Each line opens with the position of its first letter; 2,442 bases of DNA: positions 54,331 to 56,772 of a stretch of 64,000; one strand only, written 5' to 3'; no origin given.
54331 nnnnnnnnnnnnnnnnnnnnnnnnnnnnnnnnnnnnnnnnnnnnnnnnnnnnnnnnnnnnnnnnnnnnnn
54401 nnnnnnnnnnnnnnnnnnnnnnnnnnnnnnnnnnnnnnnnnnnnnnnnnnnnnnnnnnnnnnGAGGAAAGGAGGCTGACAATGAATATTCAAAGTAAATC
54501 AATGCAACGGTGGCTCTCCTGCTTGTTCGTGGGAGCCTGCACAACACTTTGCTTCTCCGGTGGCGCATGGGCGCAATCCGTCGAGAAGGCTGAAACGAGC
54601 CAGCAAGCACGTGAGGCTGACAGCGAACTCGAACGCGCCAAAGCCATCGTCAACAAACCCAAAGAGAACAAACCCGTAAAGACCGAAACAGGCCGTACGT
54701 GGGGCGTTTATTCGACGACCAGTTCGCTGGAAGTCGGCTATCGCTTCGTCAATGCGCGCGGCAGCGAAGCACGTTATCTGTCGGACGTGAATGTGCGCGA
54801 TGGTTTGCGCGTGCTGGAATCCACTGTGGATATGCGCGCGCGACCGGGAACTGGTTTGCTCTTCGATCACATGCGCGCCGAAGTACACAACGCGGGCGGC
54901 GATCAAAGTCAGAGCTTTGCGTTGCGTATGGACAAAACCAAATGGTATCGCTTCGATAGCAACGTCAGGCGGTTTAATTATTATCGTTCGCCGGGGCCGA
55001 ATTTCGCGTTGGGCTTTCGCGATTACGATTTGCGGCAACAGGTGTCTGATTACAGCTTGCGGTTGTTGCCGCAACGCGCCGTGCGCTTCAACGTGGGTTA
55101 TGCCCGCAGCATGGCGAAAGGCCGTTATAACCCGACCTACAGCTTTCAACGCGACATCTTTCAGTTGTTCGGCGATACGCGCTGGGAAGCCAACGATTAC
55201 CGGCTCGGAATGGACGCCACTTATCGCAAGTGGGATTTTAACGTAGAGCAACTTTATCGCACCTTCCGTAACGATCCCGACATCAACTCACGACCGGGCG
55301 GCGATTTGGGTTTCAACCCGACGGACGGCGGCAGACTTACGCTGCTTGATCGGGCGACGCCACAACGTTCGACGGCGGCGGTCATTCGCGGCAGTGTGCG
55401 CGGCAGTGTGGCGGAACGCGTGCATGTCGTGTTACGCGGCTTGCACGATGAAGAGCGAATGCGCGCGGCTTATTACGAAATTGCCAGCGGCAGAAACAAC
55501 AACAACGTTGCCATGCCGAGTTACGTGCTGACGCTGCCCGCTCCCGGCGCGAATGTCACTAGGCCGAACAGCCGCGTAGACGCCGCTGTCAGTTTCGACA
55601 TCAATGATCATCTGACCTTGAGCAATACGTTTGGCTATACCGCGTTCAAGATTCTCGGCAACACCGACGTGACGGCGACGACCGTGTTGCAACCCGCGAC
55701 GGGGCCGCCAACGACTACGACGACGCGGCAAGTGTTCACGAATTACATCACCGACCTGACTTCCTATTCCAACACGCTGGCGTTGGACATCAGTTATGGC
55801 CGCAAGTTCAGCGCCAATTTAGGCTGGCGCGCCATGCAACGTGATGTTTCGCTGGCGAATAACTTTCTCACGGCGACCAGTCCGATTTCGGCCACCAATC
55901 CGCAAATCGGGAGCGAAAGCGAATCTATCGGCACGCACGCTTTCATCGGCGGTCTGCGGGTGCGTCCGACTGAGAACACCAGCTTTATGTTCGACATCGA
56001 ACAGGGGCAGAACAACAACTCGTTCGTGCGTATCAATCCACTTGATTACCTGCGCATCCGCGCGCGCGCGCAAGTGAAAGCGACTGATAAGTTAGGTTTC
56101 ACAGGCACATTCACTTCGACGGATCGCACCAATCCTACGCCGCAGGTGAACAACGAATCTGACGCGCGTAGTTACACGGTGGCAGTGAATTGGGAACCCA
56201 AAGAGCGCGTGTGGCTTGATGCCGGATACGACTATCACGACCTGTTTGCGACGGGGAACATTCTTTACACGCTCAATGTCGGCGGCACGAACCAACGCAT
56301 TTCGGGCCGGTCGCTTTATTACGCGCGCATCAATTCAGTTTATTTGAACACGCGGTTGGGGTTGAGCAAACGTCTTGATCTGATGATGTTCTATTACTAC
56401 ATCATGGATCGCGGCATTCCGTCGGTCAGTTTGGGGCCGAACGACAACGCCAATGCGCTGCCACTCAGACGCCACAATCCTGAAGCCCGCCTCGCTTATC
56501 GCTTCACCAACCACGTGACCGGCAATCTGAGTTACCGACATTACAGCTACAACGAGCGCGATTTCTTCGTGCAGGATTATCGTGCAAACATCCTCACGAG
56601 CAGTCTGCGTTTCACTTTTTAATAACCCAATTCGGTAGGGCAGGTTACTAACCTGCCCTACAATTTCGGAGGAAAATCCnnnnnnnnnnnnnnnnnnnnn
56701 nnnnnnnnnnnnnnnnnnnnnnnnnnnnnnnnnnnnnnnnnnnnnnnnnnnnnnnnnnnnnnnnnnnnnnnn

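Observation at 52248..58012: MtoAB/PioAB/MtrAB-type porin-cytochrome extracellular electron transfer cluster with CymA-like and monoheme partners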

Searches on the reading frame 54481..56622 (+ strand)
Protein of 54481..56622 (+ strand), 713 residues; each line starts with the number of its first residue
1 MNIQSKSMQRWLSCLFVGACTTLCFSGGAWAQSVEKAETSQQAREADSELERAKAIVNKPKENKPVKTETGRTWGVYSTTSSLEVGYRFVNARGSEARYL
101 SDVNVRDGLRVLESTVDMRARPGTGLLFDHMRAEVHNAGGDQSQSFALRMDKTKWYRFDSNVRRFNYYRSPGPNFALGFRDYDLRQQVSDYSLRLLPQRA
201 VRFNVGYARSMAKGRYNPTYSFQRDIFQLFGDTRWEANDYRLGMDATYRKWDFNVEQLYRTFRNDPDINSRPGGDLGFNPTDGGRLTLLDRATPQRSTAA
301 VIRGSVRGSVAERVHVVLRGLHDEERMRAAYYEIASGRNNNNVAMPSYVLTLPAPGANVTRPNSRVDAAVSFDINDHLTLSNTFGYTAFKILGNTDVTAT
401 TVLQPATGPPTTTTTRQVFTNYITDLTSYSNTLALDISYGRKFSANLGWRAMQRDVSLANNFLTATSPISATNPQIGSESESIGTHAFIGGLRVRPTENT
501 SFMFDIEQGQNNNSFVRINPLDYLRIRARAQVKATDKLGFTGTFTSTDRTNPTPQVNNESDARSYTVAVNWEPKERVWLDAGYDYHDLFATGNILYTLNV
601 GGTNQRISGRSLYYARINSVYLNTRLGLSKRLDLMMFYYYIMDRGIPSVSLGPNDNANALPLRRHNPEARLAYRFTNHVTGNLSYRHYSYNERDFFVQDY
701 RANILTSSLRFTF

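Call 3: search_protein_families(library=pfam, proteins=[window:54481-56622:+], max_evalue=1)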
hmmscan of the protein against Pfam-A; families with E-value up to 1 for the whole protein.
window:54481-56622:+ (713 aa): 1 family
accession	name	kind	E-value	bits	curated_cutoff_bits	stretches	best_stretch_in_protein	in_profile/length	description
PF13505.12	OMP_b-brl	-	0.0084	16.7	28.7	0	487-590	45-157/175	Outer membrane protein beta-barrel domain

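Call 4: search_protein_families(library=ncbifam, proteins=[window:54481-56622:+], max_evalue=1)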
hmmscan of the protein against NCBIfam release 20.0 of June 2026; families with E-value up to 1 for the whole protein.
window:54481-56622:+ (713 aa): 0 families

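Call 5: search_solved_structures(query=window:54481-56622:+, max_evalue=10)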
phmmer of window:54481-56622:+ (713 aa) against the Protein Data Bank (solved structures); distinct sequences matched with E-value up to 10: 0.

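Call 7: find_homologous_proteins(query=window:54481-56622:+)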
Query window:54481-56622:+ (713 aa): 157 proteins with E <= 0.001 among 8000 candidates; the best 120 are listed.
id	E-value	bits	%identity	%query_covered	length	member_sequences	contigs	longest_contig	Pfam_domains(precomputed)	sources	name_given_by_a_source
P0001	0.0e+0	1630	100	100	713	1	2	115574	-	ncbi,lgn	-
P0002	0.0e+0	1238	75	100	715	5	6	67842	-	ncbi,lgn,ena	ncbi:MAG TPA: hypothetical protein VGB07_02525 [Blastocatellia bacterium]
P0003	0.0e+0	1237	75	100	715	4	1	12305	-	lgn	-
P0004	0.0e+0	1222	74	100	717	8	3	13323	-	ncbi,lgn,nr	ncbi:MAG: hypothetical protein JNJ50_00655 [Acidobacteria bacterium]|nr:hypothetical protein [Acidob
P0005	0.0e+0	1219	77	96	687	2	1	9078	-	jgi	-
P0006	0.0e+0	1199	73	100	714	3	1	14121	-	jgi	jgi:hypothetical protein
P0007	0.0e+0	1188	72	100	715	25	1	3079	-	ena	-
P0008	0.0e+0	1174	72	99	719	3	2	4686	-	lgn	-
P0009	0.0e+0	1165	70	99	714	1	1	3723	-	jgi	jgi:hypothetical protein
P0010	0.0e+0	1161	71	100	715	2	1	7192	-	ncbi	-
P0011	0.0e+0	1157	70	99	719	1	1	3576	-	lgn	-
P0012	0.0e+0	1153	71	98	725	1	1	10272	-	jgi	-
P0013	0.0e+0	1140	71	97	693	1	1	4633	-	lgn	-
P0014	0.0e+0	1119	70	100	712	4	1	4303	-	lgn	-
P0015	0.0e+0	1100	68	100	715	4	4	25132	-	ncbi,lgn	-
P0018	0.0e+0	1095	67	100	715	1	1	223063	-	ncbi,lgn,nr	ncbi:MAG: hypothetical protein JST85_00455 [Acidobacteria bacterium]|nr:hypothetical protein [Acidob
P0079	3.9e-258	877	58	96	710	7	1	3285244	-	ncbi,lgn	ncbi:MAG: hypothetical protein U0Z53_04245 [Blastocatellia bacterium]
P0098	1.3e-234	799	54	96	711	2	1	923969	-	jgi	jgi:hypothetical protein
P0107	2.6e-221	755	50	100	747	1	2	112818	-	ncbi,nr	ncbi:MAG: hypothetical protein JST84_17580 [Acidobacteria bacterium]|nr:hypothetical protein [Acidob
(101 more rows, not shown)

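Call 12: search_solved_structures(query=A1, max_evalue=10, show_alignments=2)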
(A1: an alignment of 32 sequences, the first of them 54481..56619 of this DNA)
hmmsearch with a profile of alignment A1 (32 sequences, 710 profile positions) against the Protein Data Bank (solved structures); distinct sequences matched with E-value up to 10: 1.
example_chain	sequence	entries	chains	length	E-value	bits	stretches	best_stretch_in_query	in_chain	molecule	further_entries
6tvh_A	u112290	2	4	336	0.48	11.5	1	29-95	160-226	Predicted protein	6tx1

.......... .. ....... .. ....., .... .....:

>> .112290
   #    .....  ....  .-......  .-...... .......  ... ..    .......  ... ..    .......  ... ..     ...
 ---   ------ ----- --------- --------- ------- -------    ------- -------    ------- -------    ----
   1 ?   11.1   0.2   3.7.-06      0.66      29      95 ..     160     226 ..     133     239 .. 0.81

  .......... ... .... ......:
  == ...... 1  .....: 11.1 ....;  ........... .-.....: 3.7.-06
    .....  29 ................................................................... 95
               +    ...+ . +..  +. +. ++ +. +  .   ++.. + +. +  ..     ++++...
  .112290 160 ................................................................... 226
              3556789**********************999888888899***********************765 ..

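Call 18: find_encoding_contigs(protein=P0079, flank=10000, max_places=2)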
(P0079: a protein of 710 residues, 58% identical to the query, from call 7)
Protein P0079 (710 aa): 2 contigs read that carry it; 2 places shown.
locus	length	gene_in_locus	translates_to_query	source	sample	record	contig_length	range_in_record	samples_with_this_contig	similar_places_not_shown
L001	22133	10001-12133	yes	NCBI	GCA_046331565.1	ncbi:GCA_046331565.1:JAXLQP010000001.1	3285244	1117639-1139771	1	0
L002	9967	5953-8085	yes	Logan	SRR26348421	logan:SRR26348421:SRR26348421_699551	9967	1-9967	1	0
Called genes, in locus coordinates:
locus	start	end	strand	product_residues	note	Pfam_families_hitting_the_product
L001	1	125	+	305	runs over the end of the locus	PF13519:VWA_2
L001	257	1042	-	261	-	PF07947:YhhN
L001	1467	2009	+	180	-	PF05685:Uma2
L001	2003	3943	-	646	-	PF24780:WD40_MABP1-WDR62_1st, PF24782:WD40_MABP1-WDR62_2nd, PF23414:Beta-prop_EML_2, PF24807:WD40_CDC20-Fz, PF24814:WD40_Prp19, PF25173:Beta-prop_WDR3_1st, PF25174:Beta-prop_THOC3, PF25175:Beta-prop_WDR5, +74 more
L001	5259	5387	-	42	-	-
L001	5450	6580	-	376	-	PF02276:CytoC_RC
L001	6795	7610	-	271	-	-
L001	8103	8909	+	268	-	PF14522:Cytochrome_C7 (faint), PF14537:Cytochrom_c3_2 (faint)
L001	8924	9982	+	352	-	PF02085:Cytochrom_CIII (faint), PF14522:Cytochrome_C7 (faint), PF14537:Cytochrom_c3_2 (faint), PF22113:Mtrc-MtrF_II-IV_dom (faint), PF13435:Cytochrome_C554 (faint), PF09699:Paired_CXXCH_1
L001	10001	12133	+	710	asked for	-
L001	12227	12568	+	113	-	PF13442:Cytochrome_CBB3, PF00034:Cytochrom_C (weak)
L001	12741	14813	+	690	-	PF02085:Cytochrom_CIII (faint), PF03264:Cytochrom_NNT (faint), PF14522:Cytochrome_C7 (faint), PF22113:Mtrc-MtrF_II-IV_dom (faint), PF09699:Paired_CXXCH_1 (faint), PF14537:Cytochrom_c3_2 (faint)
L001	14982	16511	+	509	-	PF03264:Cytochrom_NNT, PF14522:Cytochrome_C7 (faint), PF14537:Cytochrom_c3_2 (faint)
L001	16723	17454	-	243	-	PF00027:cNMP_binding, PF13545:HTH_Crp_2, PF00325:Crp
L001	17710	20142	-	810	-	PF12704:MacB_PCD, PF02687:FtsX, PF12704:MacB_PCD, PF02687:FtsX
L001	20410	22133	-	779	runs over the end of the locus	PF00384:Molybdopterin, PF01568:Molydop_binding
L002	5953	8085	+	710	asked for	-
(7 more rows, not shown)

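Call 19: find_encoding_contigs(protein=P0098, flank=10000, max_places=2)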
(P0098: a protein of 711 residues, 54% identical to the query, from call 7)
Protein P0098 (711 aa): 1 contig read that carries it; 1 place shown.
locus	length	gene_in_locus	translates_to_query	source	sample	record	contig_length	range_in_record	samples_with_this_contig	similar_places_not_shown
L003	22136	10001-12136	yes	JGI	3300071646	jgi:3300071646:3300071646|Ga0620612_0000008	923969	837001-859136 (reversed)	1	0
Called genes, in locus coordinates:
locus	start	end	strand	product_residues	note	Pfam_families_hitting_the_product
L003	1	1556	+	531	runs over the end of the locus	PF00884:Sulfatase, PF16347:SGSH_C (weak)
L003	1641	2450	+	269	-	PF00106:adh_short, PF08659:KR, PF13561:adh_short_C2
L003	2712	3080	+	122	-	-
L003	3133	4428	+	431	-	PF02844:GARS_N, PF01071:GARS_A, PF02786:CPSase_L_D2 (weak), PF08443:RimK (weak), PF02843:GARS_C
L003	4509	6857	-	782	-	-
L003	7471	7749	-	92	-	-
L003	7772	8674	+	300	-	PF14537:Cytochrom_c3_2 (faint), PF14522:Cytochrome_C7 (weak)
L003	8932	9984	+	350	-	PF22113:Mtrc-MtrF_II-IV_dom (faint), PF22678:Cytochrom_c_NrfB-like (faint), PF14537:Cytochrom_c3_2 (faint), PF02085:Cytochrom_CIII (faint), PF14522:Cytochrome_C7 (faint), PF13435:Cytochrome_C554 (faint), PF09699:Paired_CXXCH_1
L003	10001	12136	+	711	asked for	-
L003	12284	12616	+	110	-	PF13442:Cytochrome_CBB3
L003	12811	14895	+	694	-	PF03264:Cytochrom_NNT (faint), PF09699:Paired_CXXCH_1 (faint), PF14522:Cytochrome_C7 (faint), PF14537:Cytochrom_c3_2 (faint), PF22113:Mtrc-MtrF_II-IV_dom (faint), PF02085:Cytochrom_CIII (faint), PF22678:Cytochrom_c_NrfB-like (faint), PF01292:Ni_hydr_CYTB (weak)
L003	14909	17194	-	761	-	PF00486:Trans_reg_C, PF12894:ANAPC4_WD40 (faint), PF26549:Tricorn_N, PF26550:Tricorn_2nd (weak), PF26549:Tricorn_N, PF26550:Tricorn_2nd, PF26549:Tricorn_N, PF07676:PD40 (weak), +4 more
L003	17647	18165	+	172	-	PF01814:Hemerythrin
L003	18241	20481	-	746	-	PF00486:Trans_reg_C, PF00930:DPPIV_N (faint), PF26549:Tricorn_N, PF26550:Tricorn_2nd (weak), PF26549:Tricorn_N, PF26550:Tricorn_2nd, PF26549:Tricorn_N, PF07676:PD40 (weak), +2 more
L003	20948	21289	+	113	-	PF01155:HypA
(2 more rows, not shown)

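Call 27: find_encoding_contigs(protein=P0001, flank=10000, max_places=2)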
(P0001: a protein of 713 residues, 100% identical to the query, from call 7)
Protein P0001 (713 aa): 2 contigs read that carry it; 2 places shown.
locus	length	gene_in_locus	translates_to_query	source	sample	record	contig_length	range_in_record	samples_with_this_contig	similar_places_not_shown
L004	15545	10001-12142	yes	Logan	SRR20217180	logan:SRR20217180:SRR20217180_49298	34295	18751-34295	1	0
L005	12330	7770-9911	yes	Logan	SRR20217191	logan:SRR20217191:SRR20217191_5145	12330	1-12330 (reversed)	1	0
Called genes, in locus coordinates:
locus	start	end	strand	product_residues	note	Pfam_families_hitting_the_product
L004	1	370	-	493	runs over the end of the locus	PF00404:Dockerin_1 (faint), PF01839:FG-GAP (faint), PF13517:FG-GAP_3, PF16640:Big_3_5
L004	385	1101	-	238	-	-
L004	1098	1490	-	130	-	PF24709:DUF7670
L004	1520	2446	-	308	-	PF14716:HHH_8, PF14520:HHH_5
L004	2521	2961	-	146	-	-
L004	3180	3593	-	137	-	-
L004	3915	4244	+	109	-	-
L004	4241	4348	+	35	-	-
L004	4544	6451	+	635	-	PF04107:GCS2, PF00571:CBS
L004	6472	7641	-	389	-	PF24827:AstE_AspA_cat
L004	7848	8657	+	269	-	PF22113:Mtrc-MtrF_II-IV_dom (faint), PF14522:Cytochrome_C7 (faint), PF14537:Cytochrom_c3_2 (faint)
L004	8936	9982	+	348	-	PF14522:Cytochrome_C7 (faint), PF22678:Cytochrom_c_NrfB-like (faint), PF02085:Cytochrom_CIII (faint), PF22113:Mtrc-MtrF_II-IV_dom (faint), PF09699:Paired_CXXCH_1, PF14537:Cytochrom_c3_2 (weak), PF09699:Paired_CXXCH_1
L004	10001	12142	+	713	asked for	-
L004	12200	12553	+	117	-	PF13442:Cytochrome_CBB3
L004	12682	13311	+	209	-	PF03264:Cytochrom_NNT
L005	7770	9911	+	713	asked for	-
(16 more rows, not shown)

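Call 28: find_encoding_contigs(protein=P0018, flank=8000, max_places=1)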
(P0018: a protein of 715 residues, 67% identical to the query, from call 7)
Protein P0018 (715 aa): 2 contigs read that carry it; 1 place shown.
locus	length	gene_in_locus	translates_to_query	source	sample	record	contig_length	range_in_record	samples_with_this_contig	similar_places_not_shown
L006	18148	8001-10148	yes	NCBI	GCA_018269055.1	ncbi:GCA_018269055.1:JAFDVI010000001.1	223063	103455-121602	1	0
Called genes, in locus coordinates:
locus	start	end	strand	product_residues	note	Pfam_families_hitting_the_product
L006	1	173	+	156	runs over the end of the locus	-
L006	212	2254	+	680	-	PF00413:Peptidase_M10, PF13620:CarboxypepD_reg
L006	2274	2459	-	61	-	-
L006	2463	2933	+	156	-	PF01042:Ribonuc_L-PSP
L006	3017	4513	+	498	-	PF07969:Amidohydro_3, PF01979:Amidohydro_1 (weak)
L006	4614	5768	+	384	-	PF04015:DUF362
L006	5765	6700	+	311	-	-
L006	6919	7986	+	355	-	PF13435:Cytochrome_C554 (faint), PF22113:Mtrc-MtrF_II-IV_dom (faint), PF14537:Cytochrom_c3_2 (faint), PF02085:Cytochrom_CIII (faint), PF14522:Cytochrome_C7 (faint), PF09699:Paired_CXXCH_1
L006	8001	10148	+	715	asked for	-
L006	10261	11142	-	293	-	PF01909:NTP_transf_2 (weak), PF18765:Polbeta (faint), PF13228:DUF4037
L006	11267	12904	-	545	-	PF01268:FTHFS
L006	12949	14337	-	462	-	PF03738:GSP_synth (weak), PF14403:CP_ATPgrasp_2 (weak)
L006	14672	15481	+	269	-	PF03264:Cytochrom_NNT (faint), PF14522:Cytochrome_C7 (faint), PF22113:Mtrc-MtrF_II-IV_dom (faint)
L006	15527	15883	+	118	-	PF00034:Cytochrom_C (weak), PF13442:Cytochrome_CBB3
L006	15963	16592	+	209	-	PF03264:Cytochrom_NNT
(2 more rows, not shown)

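Call 29: find_encoding_contigs(protein=P0107, flank=8000, max_places=1)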
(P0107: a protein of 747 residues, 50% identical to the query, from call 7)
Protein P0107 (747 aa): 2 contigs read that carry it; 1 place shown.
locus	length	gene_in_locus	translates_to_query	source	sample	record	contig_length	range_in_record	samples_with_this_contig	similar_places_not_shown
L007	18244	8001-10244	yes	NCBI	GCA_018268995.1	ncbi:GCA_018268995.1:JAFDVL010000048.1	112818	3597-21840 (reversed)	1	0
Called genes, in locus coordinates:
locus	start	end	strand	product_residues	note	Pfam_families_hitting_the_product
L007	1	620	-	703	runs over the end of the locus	PF10459:Peptidase_S46, PF00089:Trypsin (faint), PF13365:Trypsin_2 (faint)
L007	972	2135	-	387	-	PF24827:AstE_AspA_cat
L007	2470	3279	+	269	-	PF03264:Cytochrom_NNT (faint), PF14522:Cytochrome_C7 (faint), PF14537:Cytochrom_c3_2 (faint), PF09699:Paired_CXXCH_1 (faint)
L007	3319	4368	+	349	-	PF13435:Cytochrome_C554 (faint), PF22678:Cytochrom_c_NrfB-like (faint), PF22113:Mtrc-MtrF_II-IV_dom (faint), PF14522:Cytochrome_C7 (faint), PF14537:Cytochrom_c3_2 (faint), PF09699:Paired_CXXCH_1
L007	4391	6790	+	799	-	PF11854:MtrB_PioB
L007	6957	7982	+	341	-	PF03264:Cytochrom_NNT (faint), PF13435:Cytochrome_C554 (faint), PF22113:Mtrc-MtrF_II-IV_dom (faint), PF02085:Cytochrom_CIII (faint), PF14537:Cytochrom_c3_2 (faint), PF14522:Cytochrome_C7 (faint), PF09699:Paired_CXXCH_1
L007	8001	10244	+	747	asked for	-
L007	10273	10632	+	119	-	PF00034:Cytochrom_C (weak), PF13442:Cytochrome_CBB3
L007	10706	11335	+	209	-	PF03264:Cytochrom_NNT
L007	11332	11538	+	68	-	-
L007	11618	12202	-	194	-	PF02525:Flavodoxin_2, PF03358:FMN_red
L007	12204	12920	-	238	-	PF00027:cNMP_binding, PF13545:HTH_Crp_2, PF00325:Crp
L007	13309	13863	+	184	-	PF01814:Hemerythrin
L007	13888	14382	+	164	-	-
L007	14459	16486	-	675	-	PF26550:Tricorn_2nd (weak), PF26549:Tricorn_N, PF07676:PD40, PF26549:Tricorn_N, PF26550:Tricorn_2nd, PF07676:PD40 (weak), PF20434:BD-FAE, PF00326:Peptidase_S9, +10 more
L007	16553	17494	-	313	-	PF04909:Amidohydro_2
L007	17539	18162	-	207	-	PF05239:PRC (faint)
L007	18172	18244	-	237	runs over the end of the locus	-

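Call 30: predict_structure(alignment_id=A1)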
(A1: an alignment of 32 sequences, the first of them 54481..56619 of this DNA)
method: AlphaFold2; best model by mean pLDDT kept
length: 713 residues; sequences in the alignment: 32
mean_pLDDT: 74.1   pTM: 0.62
mean pLDDT of the five models: 74.1, 72.9, 68.5, 67.6, 58.1
residues with pLDDT >= 90: 125; 70-90: 343; 50-70: 168; < 50: 77
segments of 3 or more residues with pLDDT < 50: 1-6, 23-55, 62-71, 174-180, 216-226
pLDDT, mean of each block of 10 residues (from residue 1): 44 55 37 28 39 49 45 67 87 81 80 84 74 80 84 87 77 46 73 87 90 53 46 76 89 91 68 54 61 74 88 87 81 71 75 65 90 89 91 74 75 73 82 90 90 82 60 63 87 89 92 64 89 88 89 61 90 85 87 67 69 79 84 82 69 67 71 75 85 69 87 81
secondary structure, 60 per line:
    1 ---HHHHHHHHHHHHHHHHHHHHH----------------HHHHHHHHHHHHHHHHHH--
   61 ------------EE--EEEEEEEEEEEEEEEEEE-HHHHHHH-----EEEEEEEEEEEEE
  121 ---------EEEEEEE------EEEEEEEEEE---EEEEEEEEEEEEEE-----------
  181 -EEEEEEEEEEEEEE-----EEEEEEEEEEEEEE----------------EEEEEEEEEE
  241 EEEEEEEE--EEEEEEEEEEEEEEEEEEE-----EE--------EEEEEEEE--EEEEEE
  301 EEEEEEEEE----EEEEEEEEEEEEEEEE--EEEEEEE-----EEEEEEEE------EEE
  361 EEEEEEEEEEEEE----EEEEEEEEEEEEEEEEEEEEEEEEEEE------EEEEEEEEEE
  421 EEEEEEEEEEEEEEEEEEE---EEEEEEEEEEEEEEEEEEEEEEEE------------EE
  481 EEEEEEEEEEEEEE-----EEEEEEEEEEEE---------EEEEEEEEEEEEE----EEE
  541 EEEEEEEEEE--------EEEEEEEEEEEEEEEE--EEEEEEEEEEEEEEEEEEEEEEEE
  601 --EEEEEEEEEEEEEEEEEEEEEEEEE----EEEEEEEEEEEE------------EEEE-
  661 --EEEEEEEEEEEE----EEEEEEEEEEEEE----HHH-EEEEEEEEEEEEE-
elements in order (helices of 4 or more, strands of 3 or more residues): H4-24 H41-58 E77-94 H96-102 E108-120 E130-136 E143-152 E156-169 E182-195 E201-214 E231-248 E251-269 E285-292 E295-309 E314-329 E332-338 E344-351 E358-373 E378-404 E411-439 E443-466 E479-494 E500-511 E521-533 E538-550 E559-574 E577-600 E603-627 E632-643 E656-659 E663-674 E679-691 E700-712
